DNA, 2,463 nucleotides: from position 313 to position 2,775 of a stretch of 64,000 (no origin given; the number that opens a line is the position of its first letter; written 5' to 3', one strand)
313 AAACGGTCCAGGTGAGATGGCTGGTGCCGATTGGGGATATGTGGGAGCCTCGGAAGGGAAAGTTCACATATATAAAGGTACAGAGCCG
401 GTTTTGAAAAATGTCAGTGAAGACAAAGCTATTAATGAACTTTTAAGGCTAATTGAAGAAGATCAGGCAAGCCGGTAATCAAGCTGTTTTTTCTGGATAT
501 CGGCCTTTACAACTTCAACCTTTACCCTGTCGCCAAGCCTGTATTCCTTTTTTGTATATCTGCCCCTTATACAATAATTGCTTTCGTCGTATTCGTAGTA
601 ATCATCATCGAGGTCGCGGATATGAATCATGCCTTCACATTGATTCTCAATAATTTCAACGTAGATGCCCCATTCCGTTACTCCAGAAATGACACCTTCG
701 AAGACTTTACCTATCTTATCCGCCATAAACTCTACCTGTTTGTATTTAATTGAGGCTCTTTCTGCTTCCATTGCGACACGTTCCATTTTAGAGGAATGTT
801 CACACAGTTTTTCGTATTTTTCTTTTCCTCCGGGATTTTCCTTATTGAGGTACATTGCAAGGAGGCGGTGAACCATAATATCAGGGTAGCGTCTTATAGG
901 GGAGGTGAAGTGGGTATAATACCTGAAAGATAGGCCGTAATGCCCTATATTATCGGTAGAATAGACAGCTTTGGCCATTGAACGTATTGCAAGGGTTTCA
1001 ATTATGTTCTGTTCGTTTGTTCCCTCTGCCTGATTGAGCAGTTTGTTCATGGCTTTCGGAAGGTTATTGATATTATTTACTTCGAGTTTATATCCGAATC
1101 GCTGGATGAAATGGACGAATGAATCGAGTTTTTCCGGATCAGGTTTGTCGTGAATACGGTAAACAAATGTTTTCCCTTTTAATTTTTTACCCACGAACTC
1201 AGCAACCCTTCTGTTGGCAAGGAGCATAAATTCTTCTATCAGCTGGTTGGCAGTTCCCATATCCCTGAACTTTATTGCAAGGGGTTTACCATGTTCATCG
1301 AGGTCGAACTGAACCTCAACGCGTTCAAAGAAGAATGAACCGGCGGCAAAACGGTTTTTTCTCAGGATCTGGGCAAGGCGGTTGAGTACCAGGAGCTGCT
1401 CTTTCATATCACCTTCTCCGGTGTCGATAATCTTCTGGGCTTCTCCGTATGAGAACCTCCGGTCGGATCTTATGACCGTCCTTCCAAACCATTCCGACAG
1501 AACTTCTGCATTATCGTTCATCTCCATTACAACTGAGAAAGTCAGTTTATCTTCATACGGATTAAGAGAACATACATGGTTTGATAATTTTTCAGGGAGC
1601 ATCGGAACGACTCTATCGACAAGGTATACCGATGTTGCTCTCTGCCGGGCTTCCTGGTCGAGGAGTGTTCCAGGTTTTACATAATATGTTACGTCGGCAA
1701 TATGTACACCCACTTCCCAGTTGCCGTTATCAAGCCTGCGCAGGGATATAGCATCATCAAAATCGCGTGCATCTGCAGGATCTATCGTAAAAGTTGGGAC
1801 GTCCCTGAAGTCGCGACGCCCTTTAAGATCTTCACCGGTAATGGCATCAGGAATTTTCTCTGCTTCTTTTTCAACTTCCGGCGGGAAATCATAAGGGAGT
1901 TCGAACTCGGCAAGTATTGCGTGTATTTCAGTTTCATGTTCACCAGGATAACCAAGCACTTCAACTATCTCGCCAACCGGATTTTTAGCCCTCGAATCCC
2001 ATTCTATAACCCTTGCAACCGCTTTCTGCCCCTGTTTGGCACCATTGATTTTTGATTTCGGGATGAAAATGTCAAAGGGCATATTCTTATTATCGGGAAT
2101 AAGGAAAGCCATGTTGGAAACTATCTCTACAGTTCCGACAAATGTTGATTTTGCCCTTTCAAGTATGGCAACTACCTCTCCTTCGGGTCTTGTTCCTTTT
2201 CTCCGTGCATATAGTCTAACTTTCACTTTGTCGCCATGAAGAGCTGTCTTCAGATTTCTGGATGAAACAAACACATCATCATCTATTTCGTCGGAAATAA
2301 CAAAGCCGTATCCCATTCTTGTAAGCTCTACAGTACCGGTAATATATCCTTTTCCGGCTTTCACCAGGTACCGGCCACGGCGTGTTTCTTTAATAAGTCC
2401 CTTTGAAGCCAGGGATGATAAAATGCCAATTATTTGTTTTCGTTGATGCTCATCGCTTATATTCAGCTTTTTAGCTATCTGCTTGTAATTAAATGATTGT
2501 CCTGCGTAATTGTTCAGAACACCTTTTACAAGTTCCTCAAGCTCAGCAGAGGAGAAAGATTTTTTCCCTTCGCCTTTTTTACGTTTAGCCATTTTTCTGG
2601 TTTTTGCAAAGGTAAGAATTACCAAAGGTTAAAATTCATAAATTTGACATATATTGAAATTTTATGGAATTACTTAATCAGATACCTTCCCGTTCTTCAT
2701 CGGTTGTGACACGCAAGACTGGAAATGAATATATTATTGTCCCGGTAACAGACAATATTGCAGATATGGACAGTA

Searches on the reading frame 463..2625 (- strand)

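Call 3: search_protein_families(library=pfam, proteins=[window:463-2625:-], max_evalue=0.01)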
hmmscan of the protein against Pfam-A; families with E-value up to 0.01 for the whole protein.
window:463-2625:- (720 aa): 8 families
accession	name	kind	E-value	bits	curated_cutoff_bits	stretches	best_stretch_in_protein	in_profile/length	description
PF00773.25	RNB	-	2.1e-117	392.5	29.3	1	270-594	1-325/326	RNB domain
PF17876.7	CSD2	-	1e-35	122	26.2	2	174-248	1-74/74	Cold shock domain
PF08206.17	OB_RNB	-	9.4e-21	73.7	24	2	97-154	1-58/58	Ribonuclease B OB domain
PF17849.7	OB_Dis3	-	1.5e-12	47.9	22.8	1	173-241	2-76/77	Dis3-like cold-shock domain 2 (CSD2)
PF00575.29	S1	-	2.6e-11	44.2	22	1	637-715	3-69/74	S1 RNA binding domain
PF22896.3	OB_RNR_1st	-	2.5e-08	34.4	28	1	64-143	16-94/99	Ribonuclease R, OB first domain, N-terminal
PF22707.2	S1CSD-TOTE-2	-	2.6e-05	24.6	27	0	95-137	3-41/60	S1/CSD-like domain 2 of the TOTE conflict systems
PF00313.28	CSD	-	0.0099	16.2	27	0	96-135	2-48/66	'Cold-shock' DNA-binding domain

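Call 4: search_protein_families(library=ncbifam, proteins=[window:463-2625:-], max_evalue=0.01)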
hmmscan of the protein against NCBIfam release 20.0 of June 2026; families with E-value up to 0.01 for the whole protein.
window:463-2625:- (720 aa): 22 families
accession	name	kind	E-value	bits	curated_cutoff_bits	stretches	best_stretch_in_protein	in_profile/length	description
TIGR02063.1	RNase_R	equivalog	2.2e-242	806.4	597.85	1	29-719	3-709/711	ribonuclease R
TIGR00358.1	3_prime_RNase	superfamily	1.7e-176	588.4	368.6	1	92-719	14-656/657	VacB/RNase II family 3'-5' exoribonuclease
NF008648.0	PRK11642.1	equivalog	5.4e-143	478.1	982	1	46-719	36-724/813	ribonuclease R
NF003455.0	PRK05054.1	equivalog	2.4e-75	254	542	1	93-714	20-638/645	exoribonuclease II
TIGR02062.1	RNase_B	equivalog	1.7e-65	221.3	641.9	1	94-708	21-635/646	exoribonuclease II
NF006333.0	PRK08563.1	equivalog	2.8e-11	43.4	143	1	627-714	71-155/188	DNA-directed RNA polymerase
TIGR00448.1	rpoE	equivalog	1.5e-07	31.2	124.2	1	637-713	80-154/179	DNA-directed RNA polymerase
NF004952.0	PRK06299.1-2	equivalog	2e-07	29.7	524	1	637-715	389-456/580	30S ribosomal protein S1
NF040579.1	S1_dom_CvfD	subfamily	3.6e-06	27.2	117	1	637-715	2-68/113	CvfD/Ygs/GSP13 family RNA-binding post-transcriptional regulator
NF004955.0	PRK06299.1-5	equivalog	3.9e-06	25.4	878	1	635-715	367-436/566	30S ribosomal protein S1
TIGR00717.1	rpsA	equivalog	2.7e-05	22.9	577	1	636-715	357-425/516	30S ribosomal protein S1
NF004956.0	PRK06299.1-6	equivalog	7.6e-05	21.5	711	1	634-715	367-436/554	30S ribosomal protein S1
NF005973.0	PRK08059.1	equivalog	9.5e-05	22.5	148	1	637-715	6-72/123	S1 domain-containing post-transcriptional regulator GSP13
NF006363.0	PRK08582.1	equivalog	0.00014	22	171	1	634-679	1-45/140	S1 domain-containing RNA-binding protein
NF000907.0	PRK00087.1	equivalog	0.00014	20.2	624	1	637-715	562-628/671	bifunctional 4-hydroxy-3-methylbut-2-enyl diphosphate reductase/30S ribosomal protein S1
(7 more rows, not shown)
